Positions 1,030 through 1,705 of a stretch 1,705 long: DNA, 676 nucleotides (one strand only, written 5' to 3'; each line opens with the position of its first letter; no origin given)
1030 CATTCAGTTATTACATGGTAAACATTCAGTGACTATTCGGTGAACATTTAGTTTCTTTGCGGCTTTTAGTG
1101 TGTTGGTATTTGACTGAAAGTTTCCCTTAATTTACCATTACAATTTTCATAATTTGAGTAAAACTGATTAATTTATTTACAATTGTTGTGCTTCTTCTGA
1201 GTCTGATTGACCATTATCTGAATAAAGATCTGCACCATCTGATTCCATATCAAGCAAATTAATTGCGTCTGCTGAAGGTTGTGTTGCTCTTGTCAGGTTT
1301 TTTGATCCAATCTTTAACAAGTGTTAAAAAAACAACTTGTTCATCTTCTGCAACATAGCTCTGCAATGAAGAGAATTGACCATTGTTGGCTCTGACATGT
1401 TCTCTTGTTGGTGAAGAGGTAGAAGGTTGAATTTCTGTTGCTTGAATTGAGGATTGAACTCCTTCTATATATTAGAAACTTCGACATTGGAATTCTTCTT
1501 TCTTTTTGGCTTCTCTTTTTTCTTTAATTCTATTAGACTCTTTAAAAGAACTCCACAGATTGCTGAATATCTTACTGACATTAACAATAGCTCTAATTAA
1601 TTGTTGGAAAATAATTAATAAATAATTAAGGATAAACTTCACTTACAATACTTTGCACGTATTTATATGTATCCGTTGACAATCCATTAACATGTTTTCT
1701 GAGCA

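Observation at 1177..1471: Coding periodicity jumps between two minus-strand frames at a T6/A6 homopolymer (1298-1303)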

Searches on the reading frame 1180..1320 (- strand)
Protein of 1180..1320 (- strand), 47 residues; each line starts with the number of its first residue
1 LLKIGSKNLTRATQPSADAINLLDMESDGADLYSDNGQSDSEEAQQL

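Call 22: find_encoding_contigs(protein=window:1180-1320:-, flank=10000, max_places=10)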
Protein seq(47 aa) (47 aa): 1 contig read that carries it; 1 place shown.
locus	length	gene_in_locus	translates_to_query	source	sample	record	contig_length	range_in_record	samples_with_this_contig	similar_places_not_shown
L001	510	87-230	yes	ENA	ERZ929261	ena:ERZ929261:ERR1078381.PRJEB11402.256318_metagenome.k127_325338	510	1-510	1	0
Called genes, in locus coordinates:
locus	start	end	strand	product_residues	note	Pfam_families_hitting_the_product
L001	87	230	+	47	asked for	-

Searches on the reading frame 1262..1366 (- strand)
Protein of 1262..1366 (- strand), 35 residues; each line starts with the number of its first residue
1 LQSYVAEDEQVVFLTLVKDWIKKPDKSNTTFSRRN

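Call 48: find_encoding_contigs(protein=window:1262-1366:-, flank=10000, max_places=10)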
Protein seq(35 aa) (35 aa): no gene with exactly this product is on record in the collection.

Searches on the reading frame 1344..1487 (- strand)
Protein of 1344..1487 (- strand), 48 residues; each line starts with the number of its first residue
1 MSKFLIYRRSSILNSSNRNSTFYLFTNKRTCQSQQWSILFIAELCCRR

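Call 47: find_encoding_contigs(protein=window:1344-1487:-, flank=10000, max_places=10)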
Protein seq(48 aa) (48 aa): no gene with exactly this product is on record in the collection.

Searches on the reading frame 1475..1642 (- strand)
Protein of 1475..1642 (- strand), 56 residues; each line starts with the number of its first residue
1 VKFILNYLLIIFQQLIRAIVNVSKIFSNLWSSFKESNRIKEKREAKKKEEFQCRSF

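Call 6: search_protein_families(library=pfam, proteins=[window:1475-1615:-], max_evalue=10)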
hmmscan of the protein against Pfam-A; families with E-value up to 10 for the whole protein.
seq(47 aa): 0 families

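Call 30: find_encoding_contigs(protein=window:1475-1642:-, flank=10000, max_places=10)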
Protein seq(56 aa) (56 aa): no gene with exactly this product is on record in the collection.
